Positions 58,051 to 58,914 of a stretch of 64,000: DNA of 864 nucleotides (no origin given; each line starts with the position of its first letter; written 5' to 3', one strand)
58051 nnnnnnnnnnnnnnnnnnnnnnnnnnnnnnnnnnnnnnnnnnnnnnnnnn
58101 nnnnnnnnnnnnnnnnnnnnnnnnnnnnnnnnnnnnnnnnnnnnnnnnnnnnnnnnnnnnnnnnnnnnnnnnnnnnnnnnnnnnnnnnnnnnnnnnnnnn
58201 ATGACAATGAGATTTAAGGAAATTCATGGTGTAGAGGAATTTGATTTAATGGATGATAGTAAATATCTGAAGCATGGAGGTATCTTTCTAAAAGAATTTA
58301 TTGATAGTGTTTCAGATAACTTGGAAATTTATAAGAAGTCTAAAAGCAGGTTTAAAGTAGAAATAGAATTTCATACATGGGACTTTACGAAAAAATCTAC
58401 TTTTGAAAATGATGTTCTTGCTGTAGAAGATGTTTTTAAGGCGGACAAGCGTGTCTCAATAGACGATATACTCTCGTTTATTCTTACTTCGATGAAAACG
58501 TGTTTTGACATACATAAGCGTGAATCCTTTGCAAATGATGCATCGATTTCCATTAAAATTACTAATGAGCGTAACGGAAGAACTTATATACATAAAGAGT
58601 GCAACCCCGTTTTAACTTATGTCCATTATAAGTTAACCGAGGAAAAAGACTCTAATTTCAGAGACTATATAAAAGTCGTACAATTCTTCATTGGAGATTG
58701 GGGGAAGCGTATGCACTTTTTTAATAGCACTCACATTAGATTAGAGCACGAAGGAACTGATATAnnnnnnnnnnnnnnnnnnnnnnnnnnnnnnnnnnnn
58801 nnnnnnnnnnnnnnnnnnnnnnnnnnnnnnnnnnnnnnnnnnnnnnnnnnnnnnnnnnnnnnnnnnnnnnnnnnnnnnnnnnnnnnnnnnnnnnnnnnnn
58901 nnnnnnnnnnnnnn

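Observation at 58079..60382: AT-rich 2.3-kb insertion bounded by a perfect 20-bp direct repeat, carrying only an orphan protein plus a compact SNF2 helicase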

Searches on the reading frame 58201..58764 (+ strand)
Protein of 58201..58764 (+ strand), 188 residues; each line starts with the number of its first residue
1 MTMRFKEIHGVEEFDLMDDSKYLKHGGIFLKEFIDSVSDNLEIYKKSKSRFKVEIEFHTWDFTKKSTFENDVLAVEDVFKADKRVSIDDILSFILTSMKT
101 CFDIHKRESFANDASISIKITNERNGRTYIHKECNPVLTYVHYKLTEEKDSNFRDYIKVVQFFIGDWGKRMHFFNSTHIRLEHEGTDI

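Call 5: search_protein_families(library=pfam, proteins=[window:58201-58764:+], max_evalue=0.1)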
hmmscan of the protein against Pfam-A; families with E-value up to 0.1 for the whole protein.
window:58201-58764:+ (188 aa): 0 families

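Call 6: search_protein_families(library=padloc, proteins=[window:58201-58764:+], max_evalue=1)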
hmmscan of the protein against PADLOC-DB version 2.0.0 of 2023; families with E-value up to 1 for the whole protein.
window:58201-58764:+ (188 aa): 0 families

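Call 7: search_protein_families(library=phrogs, proteins=[window:58201-58764:+], max_evalue=1)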
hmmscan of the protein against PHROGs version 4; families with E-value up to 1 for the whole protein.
window:58201-58764:+ (188 aa): 1 family
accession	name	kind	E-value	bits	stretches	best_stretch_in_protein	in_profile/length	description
phrog_33125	-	unknown function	0.043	14.5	1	28-102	102-174/202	-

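Call 9: search_dna_similar(query=window:58201-58764:+, collection=phages, mode=protein, max_evalue=1)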
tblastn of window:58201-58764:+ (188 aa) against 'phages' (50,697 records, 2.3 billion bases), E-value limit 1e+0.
No match.

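Call 11: find_homologous_proteins(query=window:58201-58764:+, max_evalue=0.01)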
Query window:58201-58764:+ (188 aa): 3 proteins with E <= 0.01 among 30 candidates.
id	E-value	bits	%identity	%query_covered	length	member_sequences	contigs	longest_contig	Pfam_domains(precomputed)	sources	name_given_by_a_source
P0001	6.4e-111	386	96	99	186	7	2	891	-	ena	-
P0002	2.2e-80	287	72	99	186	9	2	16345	-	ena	-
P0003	5.2e-47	178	68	72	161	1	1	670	-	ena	-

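Call 26: find_encoding_contigs(protein=P0001, flank=10000, max_places=4)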
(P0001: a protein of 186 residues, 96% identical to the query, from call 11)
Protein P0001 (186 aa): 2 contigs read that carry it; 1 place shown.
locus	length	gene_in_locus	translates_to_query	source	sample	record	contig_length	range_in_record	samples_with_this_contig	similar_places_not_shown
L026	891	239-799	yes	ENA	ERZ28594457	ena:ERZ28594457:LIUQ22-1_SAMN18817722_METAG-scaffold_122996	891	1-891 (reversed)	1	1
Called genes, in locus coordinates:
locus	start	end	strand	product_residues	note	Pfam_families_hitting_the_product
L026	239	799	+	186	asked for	-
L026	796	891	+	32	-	?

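Call 31: find_homologous_proteins(query=A2, max_evalue=0.01)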
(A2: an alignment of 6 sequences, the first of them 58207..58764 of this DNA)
Query A2 (6 sequences) (186 aa, profile of the alignment): 7 proteins with E <= 0.01 among 648 candidates.
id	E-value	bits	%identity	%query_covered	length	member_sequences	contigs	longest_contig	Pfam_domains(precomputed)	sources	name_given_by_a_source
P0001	5.6e-83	295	96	100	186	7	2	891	-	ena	-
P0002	2.0e-82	294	72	100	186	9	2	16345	-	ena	-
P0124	2.0e-76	274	34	39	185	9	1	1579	-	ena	-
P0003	6.0e-63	230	68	73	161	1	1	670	-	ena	-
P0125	3.0e-60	221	24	77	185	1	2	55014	-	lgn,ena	-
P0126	7.0e-60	220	23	74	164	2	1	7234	-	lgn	-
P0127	7.4e-48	181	25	88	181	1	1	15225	-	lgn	-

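Call 40: predict_structure(alignment_id=A3)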
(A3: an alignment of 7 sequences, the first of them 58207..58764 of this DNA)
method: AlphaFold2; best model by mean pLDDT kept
length: 186 residues; sequences in the alignment: 7
mean_pLDDT: 70.4   pTM: 0.70
mean pLDDT of the five models: 70.4, 66.5, 60.0, 56.7, 47.3
residues with pLDDT >= 90: 4; 70-90: 100; 50-70: 53; < 50: 29
segments of 3 or more residues with pLDDT < 50: 1-4, 72-81, 167-174, 182-186
pLDDT, mean of each block of 10 residues (from residue 1): 53 80 85 85 73 83 74 44 77 88 65 79 67 84 81 59 50 55 45
secondary structure, 60 per line:
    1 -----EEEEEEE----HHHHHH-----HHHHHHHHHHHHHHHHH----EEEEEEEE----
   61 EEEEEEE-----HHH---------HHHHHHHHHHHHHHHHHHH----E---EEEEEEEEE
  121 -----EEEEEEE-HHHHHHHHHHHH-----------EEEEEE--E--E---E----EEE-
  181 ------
elements in order: E6-12 H17-22 H28-44 E49-56 E61-67 H85-103 E112-120 E126-132 H134-145 E157-162 E177-179

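Call 42: search_protein_representatives(alignment_id=A3)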
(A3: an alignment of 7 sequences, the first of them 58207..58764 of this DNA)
Query: 7 sequences, 186 profile positions. Proteins with E-value up to 0.001 (for the whole library): 11; up to 1e-10: 5; up to 1e-30: 3. The best 11 are listed.
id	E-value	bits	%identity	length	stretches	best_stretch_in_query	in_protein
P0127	1.1e-78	279.7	-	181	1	4-185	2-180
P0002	6.5e-73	260.9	-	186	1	1-186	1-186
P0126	7.5e-56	205.3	-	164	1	8-183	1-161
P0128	2.4e-20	89.5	-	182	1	7-181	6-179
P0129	1.4e-11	60.9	-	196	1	11-169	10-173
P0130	2.2e-08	50.5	-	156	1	18-156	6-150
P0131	2.0e-06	44.1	-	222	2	8-162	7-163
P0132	4.3e-06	43.1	-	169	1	1-158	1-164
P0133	5.7e-06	42.7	-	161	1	18-156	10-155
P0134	9.6e-05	38.7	-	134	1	18-133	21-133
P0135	1.9e-04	37.7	-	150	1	30-154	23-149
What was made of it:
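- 58207..58767 (+): ORF1, 186 aa. It belongs to a very small, fast-evolving phage protein family whose fetched members lie immediately upstream of the SNF2 helicase gene. Function is unknown. Only 7 proteins were found among 5.8 billion and 11 representatives among 1.84 billion (calls 31, 42).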

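Call 44: fold_search(model_id=the predicted structure, library=pdb)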
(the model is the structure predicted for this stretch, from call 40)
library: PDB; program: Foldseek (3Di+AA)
matches with E <= 10: 840; with E <= 0.001: 0
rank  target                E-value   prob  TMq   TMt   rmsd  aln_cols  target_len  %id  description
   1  9aw3_P                1.0e-01  0.04  0.11  0.09  20.7       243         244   10  Yeast 20S proteasome soaked with MA9 crude extract (released 2025-03-19)
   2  8rvq_C                1.1e-01  0.06  0.14  0.12  21.1       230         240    8  20S proteasome from pre1-1 (released 2024-09-11)
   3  3oc8                  1.4e-01  0.16  0.19  0.25  17.4       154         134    8  Crystal Structure of the C-terminal Domain of the Vibrio cholerae soluble colonization factor TcpF (released 2011-04-20)
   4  3sdk_R                1.5e-01  0.08  0.14  0.12  19.4       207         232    9  Structure of yeast 20S open-gate proteasome with Compound 34 (released 2012-06-13)
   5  9gbk_C                1.6e-01  0.08  0.14  0.12  18.8       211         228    8  Blm10-20S proteasome complex from pre1-1 (released 2024-09-11)
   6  8g6e_C                1.7e-01  0.06  0.14  0.11  18.6       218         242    6  Structure of the Plasmodium falciparum 20S proteasome complexed with inhibitor TDI-8304 (released 2023-12-20)
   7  6e5b_B                1.9e-01  0.06  0.14  0.11  19.3       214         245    6  Human Immunoproteasome 20S particle in complex with compound 1 (released 2019-09-11)
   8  8azk_Q                2.2e-01  0.06  0.14  0.11  19.3       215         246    6  Bovine 20S proteasome, untreated (released 2024-03-20)
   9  3i0t_B                2.6e-01  0.33  0.23  0.25  13.0       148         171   11  Sulfur-SAD at long wavelength: Structure of BH3703 from Bacillus halodurans (released 2009-07-14)
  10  6lbe_A                2.6e-01  0.09  0.18  0.13  20.2       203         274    8  Crystal structure of bony fish MHC class I binding beta2M-2 for 2.6 angstrom (released 2020-11-04)
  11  6avo_O                2.6e-01  0.06  0.16  0.13  21.2       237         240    8  Cryo-EM structure of human immunoproteasome with a novel noncompetitive inhibitor that selectively inhibits activated  (released 2017-12-06)
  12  7n5c_A                2.7e-01  0.08  0.16  0.12  17.6       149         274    7  6218 TCR in complex with H2Db PA with an engineered TCR-pMHC disulfide bond (released 2022-07-20)
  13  6e5b_P                2.7e-01  0.06  0.14  0.11  19.3       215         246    6  Human Immunoproteasome 20S particle in complex with compound 1 (released 2019-09-11)
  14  8fz5_C                2.7e-01  0.06  0.16  0.12  21.4       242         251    7  The PI31-free Bovine 20S proteasome (released 2023-07-05)
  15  8ypk_O                3.3e-01  0.06  0.18  0.15  23.6       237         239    6  mouse proteasome 20S subunit in complex with compound 1 (released 2024-07-31)
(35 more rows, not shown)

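Call 52: fold_search(model_id=the predicted structure, library=viral)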
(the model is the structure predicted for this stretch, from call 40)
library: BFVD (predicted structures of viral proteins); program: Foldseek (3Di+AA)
matches with E <= 10: 913; with E <= 0.001: 0
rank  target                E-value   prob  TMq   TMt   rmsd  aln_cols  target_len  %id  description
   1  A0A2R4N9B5            8.4e-03  0.97  0.29  0.39   4.9        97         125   16  Uncharacterized protein [Coconut foliar decay alphasatellite 5]
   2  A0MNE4                1.4e-02  0.84  0.29  0.28   8.8       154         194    7  (no name in the UniProt tables at hand)
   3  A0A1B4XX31            1.9e-02  0.84  0.27  0.21  10.1       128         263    9  Uncharacterized protein [Tenacibaculum phage pT24]
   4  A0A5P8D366            4.0e-02  0.28  0.24  0.22  15.6       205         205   11  (no name in the UniProt tables at hand)
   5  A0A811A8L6            4.2e-02  0.57  0.31  0.37  15.7       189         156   14  (no name in the UniProt tables at hand)
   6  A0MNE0                4.2e-02  0.11  0.15  0.16  17.0       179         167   11  (no name in the UniProt tables at hand)
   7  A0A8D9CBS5            4.5e-02  0.15  0.16  0.20  21.6       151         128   11  Uncharacterized protein [uncultured marine phage]
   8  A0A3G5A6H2            5.7e-02  0.18  0.18  0.22  13.8       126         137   10  Uncharacterized protein [Hyperionvirus sp.]
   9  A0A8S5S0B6            5.7e-02  0.06  0.13  0.09  22.2       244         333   13  SsDNA-binding protein [Myoviridae sp. ctNQV2]
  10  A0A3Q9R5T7            6.1e-02  0.44  0.20  0.21   8.7       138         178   12  (no name in the UniProt tables at hand)
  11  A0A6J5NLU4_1          6.1e-02  0.13  0.15  0.04  20.5       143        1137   15  Uncharacterized protein [uncultured Caudovirales phage]
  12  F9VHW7                6.4e-02  0.72  0.31  0.32   6.7       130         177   15  (no name in the UniProt tables at hand)
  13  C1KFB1                6.4e-02  0.28  0.16  0.30   8.0       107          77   14  Uncharacterized protein [Lactobacillus phage Lb338-1]
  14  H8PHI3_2              6.4e-02  0.16  0.18  0.05  12.7       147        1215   10  Replicase polyprotein 1a [Fathead minnow nidovirus]
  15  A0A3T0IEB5            7.7e-02  0.41  0.25  0.26   8.7       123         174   13  (no name in the UniProt tables at hand)
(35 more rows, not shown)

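Call 56: find_encoding_contigs(protein=P0125, flank=10000, max_places=3)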
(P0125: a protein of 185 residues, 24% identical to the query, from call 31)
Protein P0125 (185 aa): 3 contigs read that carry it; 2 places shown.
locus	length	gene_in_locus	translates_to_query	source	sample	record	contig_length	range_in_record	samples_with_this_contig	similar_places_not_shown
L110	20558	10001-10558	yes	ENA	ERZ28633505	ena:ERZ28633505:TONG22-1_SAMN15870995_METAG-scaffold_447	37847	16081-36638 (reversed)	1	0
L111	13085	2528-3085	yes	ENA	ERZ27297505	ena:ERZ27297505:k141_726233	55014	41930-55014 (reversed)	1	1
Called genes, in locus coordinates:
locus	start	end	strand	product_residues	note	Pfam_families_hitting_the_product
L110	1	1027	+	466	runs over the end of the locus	-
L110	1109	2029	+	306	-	-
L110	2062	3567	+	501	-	PF12224:Amidoligase_2 (faint)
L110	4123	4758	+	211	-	PF12224:Amidoligase_2 (faint)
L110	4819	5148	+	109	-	-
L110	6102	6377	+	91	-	-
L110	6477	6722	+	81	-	-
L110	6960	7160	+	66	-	-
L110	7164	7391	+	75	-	-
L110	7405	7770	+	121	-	-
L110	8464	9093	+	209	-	-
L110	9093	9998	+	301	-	PF01266:DAO (faint), PF07992:Pyr_redox_2, PF13738:Pyr_redox_3, PF00070:Pyr_redox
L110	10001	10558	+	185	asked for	-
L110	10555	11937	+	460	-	PF00176:SNF2-rel_dom, PF00270:DEAD, PF04851:ResIII, PF00271:Helicase_C (weak)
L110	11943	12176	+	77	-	-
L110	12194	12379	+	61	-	-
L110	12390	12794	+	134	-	-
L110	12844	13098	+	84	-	-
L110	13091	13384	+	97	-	-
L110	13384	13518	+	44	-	-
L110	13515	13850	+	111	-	-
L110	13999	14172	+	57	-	-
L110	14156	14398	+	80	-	-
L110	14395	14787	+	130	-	-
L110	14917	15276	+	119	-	-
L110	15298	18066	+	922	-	PF00476:DNA_pol_A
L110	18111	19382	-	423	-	PF02796:HTH_7 (faint)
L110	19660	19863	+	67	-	-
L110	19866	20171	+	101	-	-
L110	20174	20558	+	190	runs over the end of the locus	-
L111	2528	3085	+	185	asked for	-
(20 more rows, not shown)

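Call 57: predict_structure(alignment_id=A6)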
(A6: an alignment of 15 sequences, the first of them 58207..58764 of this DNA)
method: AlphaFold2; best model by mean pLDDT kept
length: 186 residues; sequences in the alignment: 15
mean_pLDDT: 80.8   pTM: 0.77
mean pLDDT of the five models: 80.8, 80.7, 80.7, 80.3, 78.7
residues with pLDDT >= 90: 86; 70-90: 54; 50-70: 31; < 50: 15
segments of 3 or more residues with pLDDT < 50: 167-170, 180-186
pLDDT, mean of each block of 10 residues (from residue 1): 67 90 92 94 87 93 87 52 87 94 71 94 92 93 92 84 57 57 36
secondary structure, 60 per line:
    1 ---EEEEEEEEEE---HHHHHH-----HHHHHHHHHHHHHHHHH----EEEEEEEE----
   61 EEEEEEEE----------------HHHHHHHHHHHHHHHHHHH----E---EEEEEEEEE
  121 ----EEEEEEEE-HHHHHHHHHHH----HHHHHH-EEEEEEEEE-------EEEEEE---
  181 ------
elements in order: E4-13 H17-22 H28-44 E49-56 E61-68 H85-103 E112-120 E125-132 H134-144 H149-154 E156-164 E172-177

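Call 61: fold_search(model_id=the predicted structure, library=pdb)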
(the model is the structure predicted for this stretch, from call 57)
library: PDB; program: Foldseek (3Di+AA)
matches with E <= 10: 1095; with E <= 0.001: 0
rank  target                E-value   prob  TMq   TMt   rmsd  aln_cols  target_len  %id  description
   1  3qtd_A                6.9e-03  0.33  0.16  0.09  17.2       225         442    7  Crystal structure of putative modulator of gyrase (PmbA) from Pseudomonas aeruginosa PAO1 (released 2011-03-30)
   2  3qtd_B                1.5e-02  0.23  0.16  0.09  17.2       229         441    7  Crystal structure of putative modulator of gyrase (PmbA) from Pseudomonas aeruginosa PAO1 (released 2011-03-30)
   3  5d7l_C                2.7e-02  0.33  0.17  0.13  15.9       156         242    6  Structure of human MR1-5-OP-RU in complex with human MAV36 TCR (released 2016-01-27)
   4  9hy4_A                2.8e-02  0.23  0.18  0.15  16.9       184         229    6  Solubly expressed miniaturized SMART H2-Db (released 2025-12-31)
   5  6j6a_A                3.8e-02  0.14  0.14  0.07  17.1       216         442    7  Crystal structure of TldE from Thermococcus kodakarensis (released 2020-01-15)
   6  6a6h_A                4.3e-02  0.20  0.18  0.13  20.8       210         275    5  Crystal Structure of Swine Major Histocompatibility Complex Class I SLA-2*040202 For 2.3 Angstrom (released 2019-07-03)
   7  1p1z_A                4.8e-02  0.20  0.18  0.14  22.0       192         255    7  X-RAY CRYSTAL STRUCTURE OF THE LECTIN-LIKE NATURAL KILLER CELL RECEPTOR LY-49C BOUND TO ITS MHC CLASS I LIGAND H-2Kb (released 2003-11-11)
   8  3ws3_A                4.8e-02  0.15  0.16  0.12  22.9       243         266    4  Crystal Structure of H-2D in complex with an insulin derived peptide (released 2014-03-26)
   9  1vl4_A                5.1e-02  0.16  0.16  0.09  16.4       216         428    9  CRYSTAL STRUCTURE OF A PUTATIVE MODULATOR OF A DNA GYRASE (TM0727) FROM THERMOTOGA MARITIMA MSB8 AT 1.95 A RESOLUTION (released 2004-09-21)
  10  3tbt_J                5.4e-02  0.16  0.16  0.13  21.5       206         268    4  CRYSTAL STRUCTURE OF THE MURINE CLASS I MAJOR HISTOCOMPATIBILITY COMPLEX H-2DB IN COMPLEX WITH THE LCMV-DERIVED GP33 A (released 2012-08-08)
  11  4gup_A                5.4e-02  0.12  0.15  0.11  21.3       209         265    7  Structure of MHC-class I related molecule MR1 (released 2012-10-17)
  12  9hi7_F                5.8e-02  0.21  0.15  0.12  10.8       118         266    8  Structure of MC.7.G5 T cell receptor in complex with MR1 R9H (released 2025-04-23)
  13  8kb0_A                5.8e-02  0.15  0.17  0.13  21.1       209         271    6  Crystal structure of 01JD-AEAIIVAMV (released 2024-05-29)
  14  2zol_A                6.1e-02  0.18  0.17  0.13  22.1       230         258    5  Crystal structure of H-2Db in complex with the W513S variant of JHMV epitope S510 (released 2008-06-10)
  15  3pqy_F                6.1e-02  0.16  0.18  0.14  23.7       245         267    3  Crystal Structure of 6218 TCR in complex with the H2Db-PA224 (released 2011-05-18)
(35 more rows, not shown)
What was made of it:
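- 58207..58767 (+): AlphaFold2 gave pLDDT 80.8, and Foldseek found nothing at E<=0.001 (calls 57, 61, 52).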

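Call 64: search_protein_families(library=ncbifam, proteins=[window:58207-58764:+], max_evalue=0.01)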
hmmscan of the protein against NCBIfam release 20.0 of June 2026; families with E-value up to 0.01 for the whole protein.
window:58207-58764:+ (186 aa): 0 families
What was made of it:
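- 58207..58767 (+): No Pfam, PADLOC or NCBIfam hit (calls 5, 6, 64).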

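Call 72: find_encoding_contigs(protein=P0128, flank=5000, max_places=2)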
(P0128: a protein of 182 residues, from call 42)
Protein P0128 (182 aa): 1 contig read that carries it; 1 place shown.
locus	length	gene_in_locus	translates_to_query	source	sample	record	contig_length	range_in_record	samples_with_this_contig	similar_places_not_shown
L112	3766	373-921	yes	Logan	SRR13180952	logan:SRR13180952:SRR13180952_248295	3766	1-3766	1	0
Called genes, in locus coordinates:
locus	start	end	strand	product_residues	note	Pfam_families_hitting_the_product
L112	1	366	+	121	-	?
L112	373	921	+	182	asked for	-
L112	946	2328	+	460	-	PF00176:SNF2-rel_dom, PF00270:DEAD, PF04851:ResIII, PF00271:Helicase_C (faint)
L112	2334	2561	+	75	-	-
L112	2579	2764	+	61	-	-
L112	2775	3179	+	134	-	-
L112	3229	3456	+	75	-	-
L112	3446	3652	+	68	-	-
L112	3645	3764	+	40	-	?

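Call 73: find_encoding_contigs(protein=P0131, flank=5000, max_places=2)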
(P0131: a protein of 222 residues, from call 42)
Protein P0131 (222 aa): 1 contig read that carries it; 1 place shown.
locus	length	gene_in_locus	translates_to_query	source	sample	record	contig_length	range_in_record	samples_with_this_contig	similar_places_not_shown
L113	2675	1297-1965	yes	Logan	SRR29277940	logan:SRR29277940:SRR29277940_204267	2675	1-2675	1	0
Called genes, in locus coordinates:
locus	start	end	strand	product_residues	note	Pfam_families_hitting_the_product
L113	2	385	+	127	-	?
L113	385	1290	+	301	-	PF00890:FAD_binding_2 (faint), PF01266:DAO (faint), PF01494:FAD_binding_3 (faint), PF07992:Pyr_redox_2, PF13450:NAD_binding_8 (faint), PF13738:Pyr_redox_3, PF00070:Pyr_redox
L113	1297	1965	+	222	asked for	-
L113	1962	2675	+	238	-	?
